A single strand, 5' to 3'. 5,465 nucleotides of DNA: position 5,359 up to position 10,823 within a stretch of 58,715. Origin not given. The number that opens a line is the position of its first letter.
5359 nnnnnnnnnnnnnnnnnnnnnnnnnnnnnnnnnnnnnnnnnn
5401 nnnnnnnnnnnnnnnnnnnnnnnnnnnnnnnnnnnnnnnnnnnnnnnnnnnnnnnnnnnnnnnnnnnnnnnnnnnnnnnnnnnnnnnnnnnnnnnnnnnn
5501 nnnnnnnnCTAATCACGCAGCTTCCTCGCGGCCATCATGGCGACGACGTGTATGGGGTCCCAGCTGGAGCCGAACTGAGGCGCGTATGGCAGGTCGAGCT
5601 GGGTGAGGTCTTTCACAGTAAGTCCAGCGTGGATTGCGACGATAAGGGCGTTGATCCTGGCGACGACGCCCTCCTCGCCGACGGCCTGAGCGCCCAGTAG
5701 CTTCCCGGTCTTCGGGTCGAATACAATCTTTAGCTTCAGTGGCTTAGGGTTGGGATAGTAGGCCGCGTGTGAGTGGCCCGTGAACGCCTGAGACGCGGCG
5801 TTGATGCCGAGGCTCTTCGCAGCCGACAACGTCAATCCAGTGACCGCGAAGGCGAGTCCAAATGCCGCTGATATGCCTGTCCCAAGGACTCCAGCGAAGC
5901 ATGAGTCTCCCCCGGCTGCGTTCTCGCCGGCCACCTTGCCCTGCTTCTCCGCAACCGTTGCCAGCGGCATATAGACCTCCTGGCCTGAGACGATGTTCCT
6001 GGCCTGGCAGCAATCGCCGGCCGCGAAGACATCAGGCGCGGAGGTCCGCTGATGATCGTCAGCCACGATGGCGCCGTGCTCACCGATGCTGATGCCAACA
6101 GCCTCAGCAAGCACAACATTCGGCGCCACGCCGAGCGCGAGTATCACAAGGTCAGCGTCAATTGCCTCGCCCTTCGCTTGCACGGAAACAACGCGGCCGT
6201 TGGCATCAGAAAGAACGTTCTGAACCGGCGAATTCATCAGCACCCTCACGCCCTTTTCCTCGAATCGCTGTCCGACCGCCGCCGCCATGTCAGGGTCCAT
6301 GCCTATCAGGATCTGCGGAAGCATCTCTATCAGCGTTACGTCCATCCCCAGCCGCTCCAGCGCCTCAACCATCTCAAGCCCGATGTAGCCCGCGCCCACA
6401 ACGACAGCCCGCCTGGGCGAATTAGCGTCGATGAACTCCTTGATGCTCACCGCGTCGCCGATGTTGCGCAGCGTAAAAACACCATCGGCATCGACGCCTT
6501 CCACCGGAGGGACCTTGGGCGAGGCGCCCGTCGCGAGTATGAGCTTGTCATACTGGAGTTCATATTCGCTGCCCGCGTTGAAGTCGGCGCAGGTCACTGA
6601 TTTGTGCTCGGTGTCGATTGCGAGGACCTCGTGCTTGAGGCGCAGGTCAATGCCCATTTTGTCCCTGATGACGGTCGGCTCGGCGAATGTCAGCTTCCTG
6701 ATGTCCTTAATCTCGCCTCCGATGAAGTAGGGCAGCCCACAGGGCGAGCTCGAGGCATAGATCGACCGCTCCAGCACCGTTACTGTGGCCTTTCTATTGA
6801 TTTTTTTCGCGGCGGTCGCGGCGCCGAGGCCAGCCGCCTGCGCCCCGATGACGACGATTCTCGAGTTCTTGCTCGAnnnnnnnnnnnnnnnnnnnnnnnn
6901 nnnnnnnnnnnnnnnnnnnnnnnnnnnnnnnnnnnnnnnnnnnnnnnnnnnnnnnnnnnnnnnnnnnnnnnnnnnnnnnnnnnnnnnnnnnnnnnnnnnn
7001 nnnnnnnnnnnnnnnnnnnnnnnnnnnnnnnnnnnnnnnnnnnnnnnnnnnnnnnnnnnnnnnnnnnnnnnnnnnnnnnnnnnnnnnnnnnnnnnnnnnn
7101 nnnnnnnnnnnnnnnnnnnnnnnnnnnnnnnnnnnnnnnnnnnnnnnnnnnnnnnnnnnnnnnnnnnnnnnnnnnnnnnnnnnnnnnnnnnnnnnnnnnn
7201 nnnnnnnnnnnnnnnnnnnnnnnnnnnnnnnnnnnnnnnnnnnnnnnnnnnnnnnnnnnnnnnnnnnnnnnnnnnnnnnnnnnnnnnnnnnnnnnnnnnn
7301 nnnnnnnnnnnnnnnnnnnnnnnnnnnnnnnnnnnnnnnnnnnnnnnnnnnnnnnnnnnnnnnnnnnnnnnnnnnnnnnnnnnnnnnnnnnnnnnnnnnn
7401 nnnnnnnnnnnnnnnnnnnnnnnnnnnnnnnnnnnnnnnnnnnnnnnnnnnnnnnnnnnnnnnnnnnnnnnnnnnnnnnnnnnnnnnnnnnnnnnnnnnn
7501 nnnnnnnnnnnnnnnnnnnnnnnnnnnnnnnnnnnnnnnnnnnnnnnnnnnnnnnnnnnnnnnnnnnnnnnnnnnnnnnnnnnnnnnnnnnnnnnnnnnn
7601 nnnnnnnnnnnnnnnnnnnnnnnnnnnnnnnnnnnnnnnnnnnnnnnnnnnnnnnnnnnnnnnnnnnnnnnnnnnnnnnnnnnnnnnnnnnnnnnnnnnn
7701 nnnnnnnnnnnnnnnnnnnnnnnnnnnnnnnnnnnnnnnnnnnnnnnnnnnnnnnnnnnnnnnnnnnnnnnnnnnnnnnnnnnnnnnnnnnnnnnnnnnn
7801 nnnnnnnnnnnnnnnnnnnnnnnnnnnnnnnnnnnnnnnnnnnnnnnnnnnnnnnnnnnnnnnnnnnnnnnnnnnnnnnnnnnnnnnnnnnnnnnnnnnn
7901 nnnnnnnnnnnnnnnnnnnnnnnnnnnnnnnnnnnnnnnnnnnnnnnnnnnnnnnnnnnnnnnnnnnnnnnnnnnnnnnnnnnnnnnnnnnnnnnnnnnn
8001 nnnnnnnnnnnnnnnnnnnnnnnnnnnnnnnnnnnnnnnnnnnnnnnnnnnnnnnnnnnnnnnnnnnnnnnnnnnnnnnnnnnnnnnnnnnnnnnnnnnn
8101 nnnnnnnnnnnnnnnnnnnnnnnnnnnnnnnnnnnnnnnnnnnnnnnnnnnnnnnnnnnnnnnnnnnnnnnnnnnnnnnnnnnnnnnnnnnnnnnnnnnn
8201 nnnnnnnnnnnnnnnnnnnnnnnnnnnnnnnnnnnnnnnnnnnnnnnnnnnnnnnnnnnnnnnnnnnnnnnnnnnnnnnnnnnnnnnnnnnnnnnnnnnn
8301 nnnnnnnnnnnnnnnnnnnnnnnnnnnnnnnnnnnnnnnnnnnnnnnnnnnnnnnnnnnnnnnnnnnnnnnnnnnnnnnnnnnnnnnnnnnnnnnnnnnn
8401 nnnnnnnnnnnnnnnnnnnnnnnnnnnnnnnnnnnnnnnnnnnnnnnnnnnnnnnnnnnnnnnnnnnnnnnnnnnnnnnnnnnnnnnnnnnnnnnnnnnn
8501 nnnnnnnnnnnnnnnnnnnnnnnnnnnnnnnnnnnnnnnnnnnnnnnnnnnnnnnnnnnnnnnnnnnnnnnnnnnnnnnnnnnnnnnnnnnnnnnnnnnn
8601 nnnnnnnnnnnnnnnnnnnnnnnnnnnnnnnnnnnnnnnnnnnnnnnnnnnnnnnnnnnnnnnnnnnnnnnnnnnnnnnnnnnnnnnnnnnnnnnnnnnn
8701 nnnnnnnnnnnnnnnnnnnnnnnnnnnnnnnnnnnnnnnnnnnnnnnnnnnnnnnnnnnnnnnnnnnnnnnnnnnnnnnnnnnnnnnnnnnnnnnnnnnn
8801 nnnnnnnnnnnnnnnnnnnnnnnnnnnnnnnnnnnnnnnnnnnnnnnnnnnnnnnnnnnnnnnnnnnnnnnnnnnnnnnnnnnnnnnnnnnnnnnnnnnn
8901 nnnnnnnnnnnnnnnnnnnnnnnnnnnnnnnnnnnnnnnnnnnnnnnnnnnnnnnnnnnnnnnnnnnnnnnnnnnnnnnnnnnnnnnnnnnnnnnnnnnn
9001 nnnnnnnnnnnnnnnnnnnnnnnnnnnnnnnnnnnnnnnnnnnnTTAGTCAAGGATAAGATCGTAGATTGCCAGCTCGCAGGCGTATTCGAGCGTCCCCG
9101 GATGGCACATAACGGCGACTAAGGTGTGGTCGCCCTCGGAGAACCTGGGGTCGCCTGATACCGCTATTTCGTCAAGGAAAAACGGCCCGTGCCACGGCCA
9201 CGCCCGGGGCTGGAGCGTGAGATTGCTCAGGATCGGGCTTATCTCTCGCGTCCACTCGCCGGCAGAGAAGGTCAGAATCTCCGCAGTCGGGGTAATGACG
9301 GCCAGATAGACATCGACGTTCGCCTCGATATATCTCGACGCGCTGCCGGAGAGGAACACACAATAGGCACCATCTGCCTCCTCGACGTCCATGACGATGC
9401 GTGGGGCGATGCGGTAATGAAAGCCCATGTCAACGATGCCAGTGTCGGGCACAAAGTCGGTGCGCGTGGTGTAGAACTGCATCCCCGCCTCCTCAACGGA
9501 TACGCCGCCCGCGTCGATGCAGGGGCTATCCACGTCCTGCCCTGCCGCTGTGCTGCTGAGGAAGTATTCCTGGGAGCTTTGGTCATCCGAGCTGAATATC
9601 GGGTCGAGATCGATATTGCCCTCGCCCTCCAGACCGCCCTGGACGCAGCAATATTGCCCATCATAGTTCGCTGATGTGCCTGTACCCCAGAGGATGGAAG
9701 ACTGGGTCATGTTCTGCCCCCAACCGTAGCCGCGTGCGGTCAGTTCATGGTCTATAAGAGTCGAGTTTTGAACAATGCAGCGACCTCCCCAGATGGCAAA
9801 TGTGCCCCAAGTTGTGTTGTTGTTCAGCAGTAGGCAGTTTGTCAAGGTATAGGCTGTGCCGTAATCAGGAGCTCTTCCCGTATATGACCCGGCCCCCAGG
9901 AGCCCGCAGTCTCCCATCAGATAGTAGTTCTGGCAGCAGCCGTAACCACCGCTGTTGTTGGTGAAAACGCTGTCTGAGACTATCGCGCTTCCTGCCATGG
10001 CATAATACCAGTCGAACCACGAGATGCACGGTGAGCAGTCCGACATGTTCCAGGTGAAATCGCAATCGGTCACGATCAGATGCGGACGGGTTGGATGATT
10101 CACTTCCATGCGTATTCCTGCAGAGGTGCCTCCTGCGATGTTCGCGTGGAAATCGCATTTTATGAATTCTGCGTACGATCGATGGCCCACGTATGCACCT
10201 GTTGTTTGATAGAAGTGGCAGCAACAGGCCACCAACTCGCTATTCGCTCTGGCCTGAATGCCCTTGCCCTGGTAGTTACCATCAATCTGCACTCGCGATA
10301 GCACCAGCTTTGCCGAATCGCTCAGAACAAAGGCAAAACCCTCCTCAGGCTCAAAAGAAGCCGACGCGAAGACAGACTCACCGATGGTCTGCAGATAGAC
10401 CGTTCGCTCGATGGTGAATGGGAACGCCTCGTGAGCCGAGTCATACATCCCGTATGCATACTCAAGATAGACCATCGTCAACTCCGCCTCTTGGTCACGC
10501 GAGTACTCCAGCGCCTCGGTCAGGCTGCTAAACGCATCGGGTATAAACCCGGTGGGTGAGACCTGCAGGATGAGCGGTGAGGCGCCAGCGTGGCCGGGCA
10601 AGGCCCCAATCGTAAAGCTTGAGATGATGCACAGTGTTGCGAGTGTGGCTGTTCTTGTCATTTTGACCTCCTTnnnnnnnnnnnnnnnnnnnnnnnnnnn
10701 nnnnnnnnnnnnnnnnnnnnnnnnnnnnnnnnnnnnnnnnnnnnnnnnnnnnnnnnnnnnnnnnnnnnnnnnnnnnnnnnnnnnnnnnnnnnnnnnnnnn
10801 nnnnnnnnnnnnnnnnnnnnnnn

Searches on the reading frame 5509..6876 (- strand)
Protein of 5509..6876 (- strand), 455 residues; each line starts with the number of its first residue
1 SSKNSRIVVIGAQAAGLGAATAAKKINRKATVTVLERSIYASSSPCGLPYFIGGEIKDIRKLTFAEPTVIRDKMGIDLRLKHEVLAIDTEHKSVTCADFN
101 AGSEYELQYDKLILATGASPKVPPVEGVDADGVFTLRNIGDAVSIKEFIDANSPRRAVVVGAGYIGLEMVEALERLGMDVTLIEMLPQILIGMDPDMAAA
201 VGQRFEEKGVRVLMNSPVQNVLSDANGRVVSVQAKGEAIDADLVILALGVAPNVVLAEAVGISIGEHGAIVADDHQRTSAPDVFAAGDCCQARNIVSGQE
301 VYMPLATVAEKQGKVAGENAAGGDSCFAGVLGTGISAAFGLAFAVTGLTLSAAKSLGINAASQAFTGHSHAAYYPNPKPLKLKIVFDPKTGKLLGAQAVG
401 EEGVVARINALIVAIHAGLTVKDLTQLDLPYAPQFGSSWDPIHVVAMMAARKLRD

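Call 56: search_protein_families(library=ncbifam, proteins=[window:5509-6876:-], max_evalue=0.001)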
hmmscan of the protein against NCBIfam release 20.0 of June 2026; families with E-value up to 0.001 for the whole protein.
window:5509-6876:- (455 aa): 68 families (the best 25 are shown)
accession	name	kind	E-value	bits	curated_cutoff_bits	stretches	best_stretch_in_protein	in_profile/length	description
TIGR03385.1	CoA_CoA_reduc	equivalog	3.9e-131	437.9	578.8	1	6-446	1-439/439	CoA-disulfide reductase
NF007123.0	PRK09564.1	equivalog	5.1e-118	394.5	458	1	6-446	2-440/444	CoA-disulfide reductase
NF046103.1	NOXase_Strep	equivalog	3.1e-80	270.3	600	1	6-449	1-441/442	H2O-forming NADH oxidase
NF010037.0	PRK13512.1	equivalog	1.2e-79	268.2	394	1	6-446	3-434/438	CoA-disulfide reductase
NF045765.1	PhenlGlyoxDHPadH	equivalog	2.8e-57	194.5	475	1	5-332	3-321/416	NADH-dependent phenylglyoxylate dehydrogenase subunit epsilon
TIGR02374.1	nitri_red_nirB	equivalog_domain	6.6e-47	160.4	578.35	1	58-325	52-307/794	nitrite reductase large subunit NirB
TIGR02053.1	MerA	equivalog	8.2e-47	160.2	454.45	1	104-431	124-439/465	mercury(II) reductase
TIGR01350.1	lipoamide_DH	equivalog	4.5e-44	150.9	408.8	1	105-426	128-435/461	dihydrolipoyl dehydrogenase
NF004943.0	PRK06292.2-1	equivalog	2.5e-40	138.6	432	1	87-428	113-438/456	dihydrolipoyl dehydrogenase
NF042949.2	3PPDioc_HcaD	equivalog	6.3e-40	137.1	450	1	72-299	67-284/386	3-phenylpropionate/cinnamic acid dioxygenase ferredoxin--NAD(+) reductase subunit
NF010311.1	PRK13748.1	subfamily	5.9e-38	131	600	1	98-431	221-534/560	mercury(II) reductase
NF003437.0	PRK04965.1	equivalog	3e-36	125.2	392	1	5-292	3-277/378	NADH:flavorubredoxin reductase NorW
NF005883.0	PRK07845.1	equivalog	5.5e-35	121.2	479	1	87-426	119-440/466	NAD(P)H-quinone dehydrogenase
NF041682.1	ant_diox_AndAa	equivalog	2.2e-34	118.8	650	1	71-328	69-317/406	anthranilate 1,2-dioxygenase system ferredoxin--NAD(+) reductase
NF011565.0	PRK14989.1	subfamily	2.3e-34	118.6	883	1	72-401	70-376/847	nitrite reductase large subunit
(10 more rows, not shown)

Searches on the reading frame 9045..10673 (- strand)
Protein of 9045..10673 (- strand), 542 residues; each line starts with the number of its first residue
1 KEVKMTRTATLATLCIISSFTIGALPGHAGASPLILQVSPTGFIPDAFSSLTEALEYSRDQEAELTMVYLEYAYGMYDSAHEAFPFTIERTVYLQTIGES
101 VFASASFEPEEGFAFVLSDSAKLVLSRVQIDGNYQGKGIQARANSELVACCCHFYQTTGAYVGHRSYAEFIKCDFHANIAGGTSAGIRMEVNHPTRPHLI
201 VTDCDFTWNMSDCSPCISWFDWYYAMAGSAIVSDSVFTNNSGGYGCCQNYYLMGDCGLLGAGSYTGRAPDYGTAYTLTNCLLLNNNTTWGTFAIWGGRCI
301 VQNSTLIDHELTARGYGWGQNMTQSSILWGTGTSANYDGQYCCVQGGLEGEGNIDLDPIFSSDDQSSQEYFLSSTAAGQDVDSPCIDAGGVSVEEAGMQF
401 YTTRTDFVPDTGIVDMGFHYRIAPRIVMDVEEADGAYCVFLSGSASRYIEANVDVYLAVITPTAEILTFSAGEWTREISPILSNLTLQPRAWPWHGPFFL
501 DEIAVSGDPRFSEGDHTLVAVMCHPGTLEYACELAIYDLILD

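Call 19: search_protein_families(library=pfam, proteins=[window:9045-10673:-], max_evalue=0.001)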
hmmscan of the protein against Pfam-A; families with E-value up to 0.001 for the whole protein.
window:9045-10673:- (542 aa): 1 family
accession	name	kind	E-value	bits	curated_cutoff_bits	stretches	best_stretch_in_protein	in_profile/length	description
PF13229.12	Beta_helix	-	9.8e-05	22.5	25.9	0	116-244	27-140/158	Right handed beta helix region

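Call 56: search_protein_families(library=ncbifam, proteins=[window:9045-10673:-], max_evalue=0.001)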
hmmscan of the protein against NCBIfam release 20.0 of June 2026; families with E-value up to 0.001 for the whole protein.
window:9045-10673:- (542 aa): 0 families
